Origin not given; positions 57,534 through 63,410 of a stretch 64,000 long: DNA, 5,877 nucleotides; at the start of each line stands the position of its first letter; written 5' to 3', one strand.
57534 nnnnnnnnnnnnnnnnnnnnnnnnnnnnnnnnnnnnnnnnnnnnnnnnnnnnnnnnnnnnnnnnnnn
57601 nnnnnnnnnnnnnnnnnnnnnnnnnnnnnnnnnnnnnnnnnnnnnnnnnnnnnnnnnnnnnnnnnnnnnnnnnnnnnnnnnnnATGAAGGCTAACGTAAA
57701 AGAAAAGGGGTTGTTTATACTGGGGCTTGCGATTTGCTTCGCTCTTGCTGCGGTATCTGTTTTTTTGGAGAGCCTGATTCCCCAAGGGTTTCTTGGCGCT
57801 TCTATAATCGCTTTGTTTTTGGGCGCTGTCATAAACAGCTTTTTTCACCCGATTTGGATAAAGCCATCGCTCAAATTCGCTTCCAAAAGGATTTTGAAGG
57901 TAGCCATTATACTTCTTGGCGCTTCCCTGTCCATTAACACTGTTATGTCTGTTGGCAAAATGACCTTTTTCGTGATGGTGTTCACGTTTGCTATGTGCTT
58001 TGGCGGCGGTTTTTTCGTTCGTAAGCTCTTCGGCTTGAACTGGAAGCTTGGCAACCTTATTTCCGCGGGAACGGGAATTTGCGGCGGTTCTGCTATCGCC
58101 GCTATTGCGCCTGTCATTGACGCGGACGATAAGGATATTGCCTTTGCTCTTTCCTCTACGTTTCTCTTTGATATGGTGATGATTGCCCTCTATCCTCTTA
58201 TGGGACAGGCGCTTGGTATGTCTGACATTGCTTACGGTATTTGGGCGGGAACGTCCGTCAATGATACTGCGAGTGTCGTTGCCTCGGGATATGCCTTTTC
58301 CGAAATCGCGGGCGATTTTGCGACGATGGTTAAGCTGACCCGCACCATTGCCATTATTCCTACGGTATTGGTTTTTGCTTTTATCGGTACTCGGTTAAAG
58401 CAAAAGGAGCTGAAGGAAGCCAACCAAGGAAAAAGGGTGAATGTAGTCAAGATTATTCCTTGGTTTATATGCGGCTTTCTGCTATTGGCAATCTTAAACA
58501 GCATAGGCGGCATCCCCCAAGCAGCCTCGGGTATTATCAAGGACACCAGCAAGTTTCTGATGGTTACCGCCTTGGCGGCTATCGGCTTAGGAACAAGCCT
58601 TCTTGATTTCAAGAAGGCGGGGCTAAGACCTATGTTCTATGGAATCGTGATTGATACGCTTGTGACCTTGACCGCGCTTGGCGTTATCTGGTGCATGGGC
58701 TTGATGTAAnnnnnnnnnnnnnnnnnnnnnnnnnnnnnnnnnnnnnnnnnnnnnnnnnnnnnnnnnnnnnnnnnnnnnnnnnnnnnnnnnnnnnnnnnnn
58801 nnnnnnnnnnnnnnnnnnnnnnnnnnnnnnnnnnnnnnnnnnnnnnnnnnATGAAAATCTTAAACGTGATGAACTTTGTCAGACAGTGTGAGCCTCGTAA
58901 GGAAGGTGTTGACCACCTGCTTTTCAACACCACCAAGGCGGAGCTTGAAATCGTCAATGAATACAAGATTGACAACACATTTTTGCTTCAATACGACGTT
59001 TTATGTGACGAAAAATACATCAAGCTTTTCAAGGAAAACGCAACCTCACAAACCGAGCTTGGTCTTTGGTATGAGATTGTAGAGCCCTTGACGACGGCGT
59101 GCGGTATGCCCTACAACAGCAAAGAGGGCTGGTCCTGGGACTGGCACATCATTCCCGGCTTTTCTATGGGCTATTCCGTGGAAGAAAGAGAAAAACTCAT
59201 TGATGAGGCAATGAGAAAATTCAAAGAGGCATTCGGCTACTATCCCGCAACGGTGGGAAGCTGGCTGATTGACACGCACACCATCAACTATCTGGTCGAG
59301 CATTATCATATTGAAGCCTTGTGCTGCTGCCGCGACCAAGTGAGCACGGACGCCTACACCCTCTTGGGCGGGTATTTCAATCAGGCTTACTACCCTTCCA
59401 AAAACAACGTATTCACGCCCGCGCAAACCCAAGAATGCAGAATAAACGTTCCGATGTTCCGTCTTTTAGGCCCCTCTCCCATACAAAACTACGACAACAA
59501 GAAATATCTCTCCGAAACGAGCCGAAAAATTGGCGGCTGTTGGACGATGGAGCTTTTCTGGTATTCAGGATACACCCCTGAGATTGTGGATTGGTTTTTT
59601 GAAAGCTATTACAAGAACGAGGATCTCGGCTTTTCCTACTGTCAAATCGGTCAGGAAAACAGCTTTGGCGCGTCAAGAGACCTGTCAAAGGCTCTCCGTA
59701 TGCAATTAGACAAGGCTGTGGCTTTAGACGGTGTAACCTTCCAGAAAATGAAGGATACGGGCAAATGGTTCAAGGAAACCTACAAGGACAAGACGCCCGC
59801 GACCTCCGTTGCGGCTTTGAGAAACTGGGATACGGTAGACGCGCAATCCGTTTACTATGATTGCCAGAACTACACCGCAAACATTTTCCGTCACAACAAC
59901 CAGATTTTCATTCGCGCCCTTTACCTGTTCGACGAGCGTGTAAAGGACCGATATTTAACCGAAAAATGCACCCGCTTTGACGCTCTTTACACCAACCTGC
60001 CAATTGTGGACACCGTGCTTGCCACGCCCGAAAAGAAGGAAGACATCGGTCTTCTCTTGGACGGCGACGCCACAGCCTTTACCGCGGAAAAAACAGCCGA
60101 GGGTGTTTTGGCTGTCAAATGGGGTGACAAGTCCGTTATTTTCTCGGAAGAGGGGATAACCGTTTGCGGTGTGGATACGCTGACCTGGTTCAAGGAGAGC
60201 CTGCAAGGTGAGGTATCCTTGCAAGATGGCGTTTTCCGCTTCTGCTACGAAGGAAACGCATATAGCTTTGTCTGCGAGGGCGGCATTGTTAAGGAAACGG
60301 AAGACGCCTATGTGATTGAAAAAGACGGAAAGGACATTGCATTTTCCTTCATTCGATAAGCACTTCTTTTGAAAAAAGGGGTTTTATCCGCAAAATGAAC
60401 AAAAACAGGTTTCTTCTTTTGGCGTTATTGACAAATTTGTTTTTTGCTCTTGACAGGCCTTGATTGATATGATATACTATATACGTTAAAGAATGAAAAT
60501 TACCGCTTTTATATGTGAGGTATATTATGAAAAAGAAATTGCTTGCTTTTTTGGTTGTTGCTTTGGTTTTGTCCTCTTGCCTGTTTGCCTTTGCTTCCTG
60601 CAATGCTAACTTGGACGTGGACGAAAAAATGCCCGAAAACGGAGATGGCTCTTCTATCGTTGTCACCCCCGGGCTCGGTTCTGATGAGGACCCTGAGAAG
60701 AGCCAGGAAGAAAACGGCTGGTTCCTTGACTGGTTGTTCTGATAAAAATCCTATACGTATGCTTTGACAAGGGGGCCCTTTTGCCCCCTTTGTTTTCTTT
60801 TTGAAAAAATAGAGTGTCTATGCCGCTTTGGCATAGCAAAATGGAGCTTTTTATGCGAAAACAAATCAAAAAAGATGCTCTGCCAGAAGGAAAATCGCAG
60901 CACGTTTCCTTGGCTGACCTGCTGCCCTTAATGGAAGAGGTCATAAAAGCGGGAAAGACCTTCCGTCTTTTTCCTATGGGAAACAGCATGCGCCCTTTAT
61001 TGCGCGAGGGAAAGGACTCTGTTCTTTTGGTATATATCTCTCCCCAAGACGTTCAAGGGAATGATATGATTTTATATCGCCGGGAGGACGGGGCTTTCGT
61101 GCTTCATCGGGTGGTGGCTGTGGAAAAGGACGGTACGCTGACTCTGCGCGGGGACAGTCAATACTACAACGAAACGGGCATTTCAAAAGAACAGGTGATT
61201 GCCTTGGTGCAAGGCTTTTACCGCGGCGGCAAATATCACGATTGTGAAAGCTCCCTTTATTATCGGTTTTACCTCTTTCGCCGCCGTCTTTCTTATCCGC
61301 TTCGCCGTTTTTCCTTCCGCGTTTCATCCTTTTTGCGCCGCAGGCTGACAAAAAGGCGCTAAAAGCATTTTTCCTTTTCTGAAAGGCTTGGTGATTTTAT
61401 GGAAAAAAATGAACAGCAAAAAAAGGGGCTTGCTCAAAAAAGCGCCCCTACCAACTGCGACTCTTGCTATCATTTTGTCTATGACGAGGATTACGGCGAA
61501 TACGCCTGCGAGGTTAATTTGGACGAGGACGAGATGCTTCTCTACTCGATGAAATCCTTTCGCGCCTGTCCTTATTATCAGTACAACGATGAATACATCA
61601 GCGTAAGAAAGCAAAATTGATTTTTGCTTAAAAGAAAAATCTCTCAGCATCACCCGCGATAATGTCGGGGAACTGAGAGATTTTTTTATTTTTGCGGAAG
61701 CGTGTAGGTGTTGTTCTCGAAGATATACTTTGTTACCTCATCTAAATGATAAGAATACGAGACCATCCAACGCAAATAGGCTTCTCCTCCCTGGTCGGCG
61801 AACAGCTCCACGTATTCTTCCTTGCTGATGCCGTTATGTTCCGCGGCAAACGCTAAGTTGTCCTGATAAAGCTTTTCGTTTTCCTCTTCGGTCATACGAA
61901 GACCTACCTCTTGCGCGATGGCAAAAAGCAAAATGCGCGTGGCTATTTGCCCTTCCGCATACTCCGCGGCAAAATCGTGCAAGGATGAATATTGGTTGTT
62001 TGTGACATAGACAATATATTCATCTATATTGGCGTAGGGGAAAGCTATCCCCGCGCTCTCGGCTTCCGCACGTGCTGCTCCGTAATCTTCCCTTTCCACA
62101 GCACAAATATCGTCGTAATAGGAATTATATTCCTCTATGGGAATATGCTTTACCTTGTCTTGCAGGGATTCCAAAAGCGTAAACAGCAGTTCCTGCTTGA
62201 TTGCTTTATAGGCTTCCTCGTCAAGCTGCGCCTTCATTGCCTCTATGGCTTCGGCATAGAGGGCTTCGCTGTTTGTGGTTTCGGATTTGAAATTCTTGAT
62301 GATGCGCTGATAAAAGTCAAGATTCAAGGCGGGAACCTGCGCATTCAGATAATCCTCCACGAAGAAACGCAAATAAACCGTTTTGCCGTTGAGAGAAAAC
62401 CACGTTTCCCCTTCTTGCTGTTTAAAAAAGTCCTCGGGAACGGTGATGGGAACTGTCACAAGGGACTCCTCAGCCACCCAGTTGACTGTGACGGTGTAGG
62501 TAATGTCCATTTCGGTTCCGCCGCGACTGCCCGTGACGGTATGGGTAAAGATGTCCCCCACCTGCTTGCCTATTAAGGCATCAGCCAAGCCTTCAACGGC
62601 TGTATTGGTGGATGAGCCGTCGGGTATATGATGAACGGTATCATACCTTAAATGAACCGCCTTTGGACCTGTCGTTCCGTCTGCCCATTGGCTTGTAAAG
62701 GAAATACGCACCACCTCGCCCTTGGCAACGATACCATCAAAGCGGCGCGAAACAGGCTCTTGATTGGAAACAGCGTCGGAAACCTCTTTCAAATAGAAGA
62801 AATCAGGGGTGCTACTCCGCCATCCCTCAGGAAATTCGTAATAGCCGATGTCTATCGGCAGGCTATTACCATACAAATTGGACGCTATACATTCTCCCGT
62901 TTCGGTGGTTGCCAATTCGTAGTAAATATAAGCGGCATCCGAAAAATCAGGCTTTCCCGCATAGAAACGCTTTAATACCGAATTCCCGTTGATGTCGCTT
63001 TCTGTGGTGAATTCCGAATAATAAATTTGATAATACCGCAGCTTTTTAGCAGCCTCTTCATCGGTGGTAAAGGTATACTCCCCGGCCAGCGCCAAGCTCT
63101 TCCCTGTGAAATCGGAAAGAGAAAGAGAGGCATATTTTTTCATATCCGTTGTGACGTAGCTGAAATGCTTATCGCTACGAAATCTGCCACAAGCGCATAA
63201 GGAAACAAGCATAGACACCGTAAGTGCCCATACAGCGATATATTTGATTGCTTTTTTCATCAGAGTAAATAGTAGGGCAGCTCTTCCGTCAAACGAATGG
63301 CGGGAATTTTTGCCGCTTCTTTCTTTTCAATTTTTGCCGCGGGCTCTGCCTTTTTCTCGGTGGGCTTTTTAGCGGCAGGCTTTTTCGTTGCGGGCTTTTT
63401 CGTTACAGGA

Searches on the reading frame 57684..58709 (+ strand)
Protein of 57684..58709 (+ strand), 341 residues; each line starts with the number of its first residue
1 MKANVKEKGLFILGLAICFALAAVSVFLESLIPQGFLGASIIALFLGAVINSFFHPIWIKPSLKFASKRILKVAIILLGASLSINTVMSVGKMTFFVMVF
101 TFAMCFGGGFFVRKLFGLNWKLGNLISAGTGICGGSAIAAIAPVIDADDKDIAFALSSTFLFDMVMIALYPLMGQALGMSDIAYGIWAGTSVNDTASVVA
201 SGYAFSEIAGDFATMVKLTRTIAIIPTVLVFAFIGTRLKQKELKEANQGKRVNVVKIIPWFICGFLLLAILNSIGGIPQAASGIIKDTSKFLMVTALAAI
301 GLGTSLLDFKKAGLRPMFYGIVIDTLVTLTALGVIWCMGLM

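Call 10: search_protein_families(library=pfam, proteins=[window:57684-58709:+], max_evalue=0.001)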
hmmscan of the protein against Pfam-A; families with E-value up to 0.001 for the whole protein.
window:57684-58709:+ (341 aa): 1 family
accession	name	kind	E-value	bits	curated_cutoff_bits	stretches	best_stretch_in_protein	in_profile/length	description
PF03601.19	Cons_hypoth698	-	3.2e-68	230.3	24.5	1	14-319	2-303/304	Conserved hypothetical protein 698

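Call 58: find_homologous_proteins(query=window:57684-58709:+, max_evalue=1e-60)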
Query window:57684-58709:+ (341 aa): 7960 proteins with E <= 1e-60 among 8000 candidates; the best 120 are listed.
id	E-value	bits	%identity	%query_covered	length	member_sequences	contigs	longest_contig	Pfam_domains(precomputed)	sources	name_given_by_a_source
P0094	2.0e-210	716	100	100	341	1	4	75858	PF03601.20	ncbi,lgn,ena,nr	ncbi:MAG: putative sulfate exporter family transporter [Clostridia bacterium]|nr:putative sulfate ex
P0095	7.8e-210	714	100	100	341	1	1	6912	PF03601.20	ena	-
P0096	8.7e-188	641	87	100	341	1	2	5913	PF03601.20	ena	-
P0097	8.7e-186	635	86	100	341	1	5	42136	PF03601.20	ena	-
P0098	1.1e-185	634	88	100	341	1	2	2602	PF03601.20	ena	-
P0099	1.7e-185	634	86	100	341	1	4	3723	PF03601.20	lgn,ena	-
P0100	2.0e-185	633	86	100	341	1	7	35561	PF03601.20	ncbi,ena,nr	ncbi:MAG: putative sulfate exporter family transporter [Clostridia bacterium]|nr:putative sulfate ex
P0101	2.4e-185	633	85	100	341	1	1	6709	PF03601.20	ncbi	-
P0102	3.1e-185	633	88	100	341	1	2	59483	PF03601.20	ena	-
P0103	5.2e-185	632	86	100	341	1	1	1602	PF03601.20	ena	-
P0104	6.0e-185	632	86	100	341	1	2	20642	PF03601.20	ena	-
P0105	8.3e-185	631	86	100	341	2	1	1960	PF03601.20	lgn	-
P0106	8.4e-185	631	86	100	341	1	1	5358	PF03601.20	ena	-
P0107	1.0e-184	631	86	100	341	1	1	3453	PF03601.20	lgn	-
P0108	1.3e-184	631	86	100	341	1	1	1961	PF03601.20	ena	-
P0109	1.9e-184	630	86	100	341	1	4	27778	PF03601.20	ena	-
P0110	2.0e-184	630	86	100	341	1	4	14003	PF03601.20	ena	-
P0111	2.3e-184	630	85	100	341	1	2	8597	PF03601.20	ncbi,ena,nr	ncbi:MAG: putative sulfate exporter family transporter [Clostridia bacterium]|nr:putative sulfate ex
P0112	3.2e-184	629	86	100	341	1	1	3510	PF03601.20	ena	-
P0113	3.6e-184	629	86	100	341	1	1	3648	PF03601.20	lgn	-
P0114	3.6e-184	629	85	100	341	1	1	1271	PF03601.20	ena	-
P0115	3.7e-184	629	85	100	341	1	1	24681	PF03601.20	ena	-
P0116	7.4e-184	628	85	100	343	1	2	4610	PF03601.20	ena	-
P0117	8.7e-184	628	85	100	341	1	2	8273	PF03601.20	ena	-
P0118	1.3e-183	627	85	100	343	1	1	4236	PF03601.20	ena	-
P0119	1.8e-183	627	85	100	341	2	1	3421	PF03601.20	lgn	-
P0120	1.8e-183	627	85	100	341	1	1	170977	PF03601.20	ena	-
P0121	1.9e-183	627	85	100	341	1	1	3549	PF03601.20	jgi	-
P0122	1.9e-183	627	84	100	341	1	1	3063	PF03601.20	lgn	-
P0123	2.2e-183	627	84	100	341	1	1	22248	PF03601.20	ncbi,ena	-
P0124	2.8e-183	626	84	100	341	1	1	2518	PF03601.20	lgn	-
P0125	3.3e-183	626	85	100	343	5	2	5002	PF03601.20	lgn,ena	-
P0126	3.5e-183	626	85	100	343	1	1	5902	PF03601.20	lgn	-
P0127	3.6e-183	626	85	100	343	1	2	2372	PF03601.20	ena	-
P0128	4.0e-183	626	85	100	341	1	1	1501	PF03601.20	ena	-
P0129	4.1e-183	626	86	100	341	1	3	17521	PF03601.20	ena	-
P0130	4.2e-183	626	85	100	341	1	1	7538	PF03601.20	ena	-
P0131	5.2e-183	626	86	100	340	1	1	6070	PF03601.20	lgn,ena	-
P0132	5.4e-183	625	85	100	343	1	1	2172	PF03601.20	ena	-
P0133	6.1e-183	625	85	100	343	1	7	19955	PF03601.20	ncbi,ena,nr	ncbi:MAG: putative sulfate exporter family transporter [Clostridia bacterium]|nr:putative sulfate ex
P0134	6.6e-183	625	86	100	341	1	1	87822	PF03601.20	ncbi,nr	ncbi:MAG: putative sulfate exporter family transporter [Clostridia bacterium]|nr:putative sulfate ex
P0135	8.0e-183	625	84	100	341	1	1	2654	PF03601.20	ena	-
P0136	8.5e-183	625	84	100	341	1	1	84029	PF03601.20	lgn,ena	-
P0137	9.3e-183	625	85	100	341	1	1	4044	PF03601.20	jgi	jgi:uncharacterized integral membrane protein (TIGR00698 family)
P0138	1.3e-182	624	84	100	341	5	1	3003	PF03601.20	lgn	-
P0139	1.3e-182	624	84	100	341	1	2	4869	PF03601.20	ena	-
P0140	1.7e-182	624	84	100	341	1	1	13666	PF03601.20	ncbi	-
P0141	1.8e-182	624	84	100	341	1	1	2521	PF03601.20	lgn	-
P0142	1.8e-182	624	84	100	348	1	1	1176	PF03601.20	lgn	-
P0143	1.9e-182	624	85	100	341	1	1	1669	PF03601.20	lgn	-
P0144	1.9e-182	624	85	100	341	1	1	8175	PF03601.20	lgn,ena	-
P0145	2.2e-182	623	84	100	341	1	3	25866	PF03601.20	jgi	-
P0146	2.2e-182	623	84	100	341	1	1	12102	PF03601.20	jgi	-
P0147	2.4e-182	623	85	100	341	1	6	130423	PF03601.20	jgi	-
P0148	2.7e-182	623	86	100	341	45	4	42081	PF03601.20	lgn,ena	-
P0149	2.9e-182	623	84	100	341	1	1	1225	PF03601.20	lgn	-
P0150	2.9e-182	623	84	100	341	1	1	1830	PF03601.20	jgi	-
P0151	3.2e-182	623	85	100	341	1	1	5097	PF03601.20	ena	-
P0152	3.3e-182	623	84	100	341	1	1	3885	PF03601.20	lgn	-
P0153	3.3e-182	623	84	100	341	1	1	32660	PF03601.20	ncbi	-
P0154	3.4e-182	623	84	100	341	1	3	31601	PF03601.20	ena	-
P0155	3.5e-182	623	83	100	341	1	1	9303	PF03601.20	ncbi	-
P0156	3.6e-182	623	85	100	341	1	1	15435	PF03601.20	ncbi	-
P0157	3.7e-182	623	84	100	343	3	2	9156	PF03601.20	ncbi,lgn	-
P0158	3.8e-182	623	84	100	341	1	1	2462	PF03601.20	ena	-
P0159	4.3e-182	622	85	100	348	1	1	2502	PF03601.20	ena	-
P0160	4.6e-182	622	85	100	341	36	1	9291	PF03601.20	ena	-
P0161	5.0e-182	622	86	100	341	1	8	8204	PF03601.20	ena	-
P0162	5.9e-182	622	84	100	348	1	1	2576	PF03601.20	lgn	-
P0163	5.9e-182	622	85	100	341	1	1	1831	PF03601.20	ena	-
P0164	6.0e-182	622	84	100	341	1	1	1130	PF03601.20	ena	-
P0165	6.0e-182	622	87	97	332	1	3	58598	PF03601.20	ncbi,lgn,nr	ncbi:MAG: putative sulfate exporter family transporter [Clostridia bacterium]|nr:putative sulfate ex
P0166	6.3e-182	622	84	100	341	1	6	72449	PF03601.20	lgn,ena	-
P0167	6.8e-182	622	84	100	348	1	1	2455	PF03601.20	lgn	-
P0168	7.3e-182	622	84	100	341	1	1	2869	PF03601.20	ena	-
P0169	7.6e-182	622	84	100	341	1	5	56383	PF03601.20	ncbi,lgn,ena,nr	ncbi:MAG: putative sulfate exporter family transporter [Clostridia bacterium]|nr:putative sulfate ex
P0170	7.7e-182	622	84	100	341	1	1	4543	PF03601.20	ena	-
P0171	7.8e-182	622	84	100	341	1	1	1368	PF03601.20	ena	-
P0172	8.5e-182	622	85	100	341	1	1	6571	PF03601.20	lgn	-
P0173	1.1e-181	621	84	100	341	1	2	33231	PF03601.20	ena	-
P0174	1.1e-181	621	84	100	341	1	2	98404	PF03601.20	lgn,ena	-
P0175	1.2e-181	621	85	100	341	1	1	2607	PF03601.20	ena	-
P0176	1.2e-181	621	84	100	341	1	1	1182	PF03601.20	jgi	-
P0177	1.5e-181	621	84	100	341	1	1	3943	PF03601.20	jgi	jgi:uncharacterized integral membrane protein (TIGR00698 family)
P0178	1.5e-181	621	84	100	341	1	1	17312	PF03601.20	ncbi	-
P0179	1.5e-181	621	85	100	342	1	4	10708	PF03601.20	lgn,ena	-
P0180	1.6e-181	621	84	100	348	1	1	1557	PF03601.20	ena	-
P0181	1.7e-181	621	83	100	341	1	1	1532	PF03601.20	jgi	jgi:uncharacterized integral membrane protein (TIGR00698 family)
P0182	2.0e-181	620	84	100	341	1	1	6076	PF03601.20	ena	-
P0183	2.2e-181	620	84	100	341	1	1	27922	PF03601.20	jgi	jgi:uncharacterized integral membrane protein (TIGR00698 family)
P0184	2.4e-181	620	84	100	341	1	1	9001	PF03601.20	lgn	-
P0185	2.4e-181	620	84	100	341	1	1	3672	PF03601.20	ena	-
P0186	2.6e-181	620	83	100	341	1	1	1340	PF03601.20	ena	-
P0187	2.7e-181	620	85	100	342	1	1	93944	PF03601.20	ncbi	-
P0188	2.7e-181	620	83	100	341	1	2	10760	PF03601.20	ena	-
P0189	2.7e-181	620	84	100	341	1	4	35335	PF03601.20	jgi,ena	-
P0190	2.7e-181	620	84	100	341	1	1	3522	PF03601.20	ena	-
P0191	2.9e-181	620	84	100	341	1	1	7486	PF03601.20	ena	-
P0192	2.9e-181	620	84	100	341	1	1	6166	PF03601.20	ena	-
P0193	2.9e-181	620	83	99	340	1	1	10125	PF03601.20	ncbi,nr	ncbi:MAG: putative sulfate exporter family transporter [Clostridia bacterium]|nr:putative sulfate ex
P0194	3.2e-181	620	85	100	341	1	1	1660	PF03601.20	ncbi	-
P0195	3.3e-181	620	84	100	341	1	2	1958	PF03601.20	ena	-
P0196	3.4e-181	620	84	100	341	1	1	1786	PF03601.20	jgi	jgi:uncharacterized integral membrane protein (TIGR00698 family)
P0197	3.4e-181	620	86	100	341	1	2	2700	PF03601.20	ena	-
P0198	3.5e-181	619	84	100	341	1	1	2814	PF03601.20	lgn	-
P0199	4.1e-181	619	84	100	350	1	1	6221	PF03601.20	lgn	-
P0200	4.3e-181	619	84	99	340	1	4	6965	PF03601.20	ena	-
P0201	4.5e-181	619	84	100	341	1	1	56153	PF03601.20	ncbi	-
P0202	4.5e-181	619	83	100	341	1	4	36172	PF03601.20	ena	-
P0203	4.7e-181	619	85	100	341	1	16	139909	PF03601.20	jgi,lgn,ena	-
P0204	4.8e-181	619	83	100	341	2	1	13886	PF03601.20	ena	-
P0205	5.2e-181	619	85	100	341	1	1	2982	PF03601.20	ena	-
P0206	5.5e-181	619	84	100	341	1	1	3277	PF03601.20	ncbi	-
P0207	5.6e-181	619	84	100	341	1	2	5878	PF03601.20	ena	-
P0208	5.9e-181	619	84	100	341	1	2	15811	PF03601.20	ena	-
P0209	6.6e-181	619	84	100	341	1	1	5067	PF03601.20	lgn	-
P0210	6.7e-181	619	85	100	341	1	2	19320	PF03601.20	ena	-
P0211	6.9e-181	619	83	100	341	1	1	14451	PF03601.20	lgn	-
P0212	7.4e-181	618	84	100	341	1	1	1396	PF03601.20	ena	-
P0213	8.2e-181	618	84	100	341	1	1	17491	PF03601.20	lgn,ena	-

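Call 59: find_encoding_contigs(protein=P0102, flank=6000, max_places=2)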
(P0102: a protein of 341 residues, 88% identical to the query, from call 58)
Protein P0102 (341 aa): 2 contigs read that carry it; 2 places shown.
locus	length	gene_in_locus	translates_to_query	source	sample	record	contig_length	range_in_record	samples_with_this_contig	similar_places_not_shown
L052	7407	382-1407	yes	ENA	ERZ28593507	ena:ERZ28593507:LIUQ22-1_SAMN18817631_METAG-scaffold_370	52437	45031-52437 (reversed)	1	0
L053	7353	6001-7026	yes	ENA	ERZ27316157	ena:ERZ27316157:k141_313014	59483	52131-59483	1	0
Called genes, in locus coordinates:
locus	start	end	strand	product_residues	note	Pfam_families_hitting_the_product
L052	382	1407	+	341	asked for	PF03601:Cons_hypoth698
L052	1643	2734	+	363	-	PF01381:HTH_3, PF12844:HTH_19, PF13560:HTH_31 (weak)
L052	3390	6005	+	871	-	-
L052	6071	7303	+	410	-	PF07690:MFS_1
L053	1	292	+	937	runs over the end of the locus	PF07517:SecA_DEAD, PF01043:SecA_PP_bind, PF21090:P-loop_SecA, PF07516:SecA_SW, PF02810:SEC-C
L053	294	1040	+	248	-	-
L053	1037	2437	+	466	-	-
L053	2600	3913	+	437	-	PF01408:GFO_IDH_MocA, PF22725:GFO_IDH_MocA_C3 (faint), PF02894:GFO_IDH_MocA_C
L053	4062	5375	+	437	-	PF01408:GFO_IDH_MocA, PF22725:GFO_IDH_MocA_C3 (faint), PF02894:GFO_IDH_MocA_C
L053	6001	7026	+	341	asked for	PF03601:Cons_hypoth698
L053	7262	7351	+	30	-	?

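Call 60: find_encoding_contigs(protein=P0120, flank=6000, max_places=1)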
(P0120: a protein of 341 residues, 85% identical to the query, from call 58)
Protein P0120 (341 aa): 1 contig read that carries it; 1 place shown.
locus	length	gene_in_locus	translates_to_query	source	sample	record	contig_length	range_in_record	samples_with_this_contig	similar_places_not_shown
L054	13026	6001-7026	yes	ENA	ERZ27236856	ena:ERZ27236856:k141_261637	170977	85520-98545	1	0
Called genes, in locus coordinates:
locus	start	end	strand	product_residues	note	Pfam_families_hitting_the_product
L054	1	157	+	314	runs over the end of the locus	PF00389:2-Hacid_dh, PF02826:2-Hacid_dh_C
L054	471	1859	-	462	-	PF01336:tRNA_anti-codon, PF00152:tRNA-synt_2, PF01409:tRNA-synt_2d (faint)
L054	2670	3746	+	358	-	PF13306:LRR_5, PF13855:LRR_8 (faint), PF13306:LRR_5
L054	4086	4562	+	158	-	-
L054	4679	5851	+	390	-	PF12849:PBP_like_2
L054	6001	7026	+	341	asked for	PF03601:Cons_hypoth698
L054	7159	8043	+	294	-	-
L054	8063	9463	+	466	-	PF03448:MgtE_N, PF00571:CBS (weak), PF01769:MgtE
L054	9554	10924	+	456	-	PF01554:MatE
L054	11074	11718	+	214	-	-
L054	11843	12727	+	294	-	-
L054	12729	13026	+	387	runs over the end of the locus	-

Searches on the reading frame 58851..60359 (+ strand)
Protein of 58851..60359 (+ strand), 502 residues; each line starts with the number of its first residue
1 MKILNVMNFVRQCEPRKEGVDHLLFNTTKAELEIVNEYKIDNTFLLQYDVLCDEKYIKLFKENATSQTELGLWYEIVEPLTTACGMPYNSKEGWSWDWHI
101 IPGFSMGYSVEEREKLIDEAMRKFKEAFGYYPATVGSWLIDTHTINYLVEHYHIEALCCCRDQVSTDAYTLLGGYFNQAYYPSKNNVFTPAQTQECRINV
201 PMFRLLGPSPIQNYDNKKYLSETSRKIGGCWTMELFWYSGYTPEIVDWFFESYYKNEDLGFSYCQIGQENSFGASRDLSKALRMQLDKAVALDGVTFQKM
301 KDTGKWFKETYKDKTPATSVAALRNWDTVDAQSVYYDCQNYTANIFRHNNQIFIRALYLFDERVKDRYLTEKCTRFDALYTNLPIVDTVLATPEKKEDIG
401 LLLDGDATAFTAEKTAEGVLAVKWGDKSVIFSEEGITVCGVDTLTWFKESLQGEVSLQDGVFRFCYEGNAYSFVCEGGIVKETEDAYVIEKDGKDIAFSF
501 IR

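Call 10: search_protein_families(library=pfam, proteins=[window:58851-60359:+], max_evalue=0.001)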
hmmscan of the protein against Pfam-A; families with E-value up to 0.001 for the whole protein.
window:58851-60359:+ (502 aa): 0 families

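Call 64: search_protein_families(library=padloc, proteins=[window:58851-60359:+], max_evalue=0.01)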
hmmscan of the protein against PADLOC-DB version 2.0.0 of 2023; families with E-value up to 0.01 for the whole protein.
window:58851-60359:+ (502 aa): 0 families

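Call 65: search_protein_families(library=pfam, proteins=[window:58851-60359:+], max_evalue=1)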
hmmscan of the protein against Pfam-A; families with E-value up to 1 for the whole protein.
window:58851-60359:+ (502 aa): 1 family
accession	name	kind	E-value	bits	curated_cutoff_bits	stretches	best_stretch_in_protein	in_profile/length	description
PF24483.1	DUF7582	-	0.034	13.9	27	1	426-452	104-130/200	Domain of unknown function (DUF7582)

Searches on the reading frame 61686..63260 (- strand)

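Call 10: search_protein_families(library=pfam, proteins=[window:61686-63260:-], max_evalue=0.001)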
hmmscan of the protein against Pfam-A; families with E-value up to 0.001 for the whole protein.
window:61686-63260:- (524 aa): 0 families

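Call 64: search_protein_families(library=padloc, proteins=[window:61686-63260:-], max_evalue=0.01)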
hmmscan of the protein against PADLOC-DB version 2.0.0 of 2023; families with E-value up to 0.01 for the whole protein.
window:61686-63260:- (524 aa): 0 families

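Call 65: search_protein_families(library=pfam, proteins=[window:61686-63260:-], max_evalue=1)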
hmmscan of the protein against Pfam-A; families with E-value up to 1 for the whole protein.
window:61686-63260:- (524 aa): 2 families
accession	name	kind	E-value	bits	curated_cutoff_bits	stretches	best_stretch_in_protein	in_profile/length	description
PF05698.19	Trigger_C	-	0.012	16.1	22.7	1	423-500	78-151/162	Bacterial trigger factor protein (TF) C-terminus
PF10627.14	CsgE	-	0.31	11.8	25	0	329-356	54-81/105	Curli assembly protein CsgE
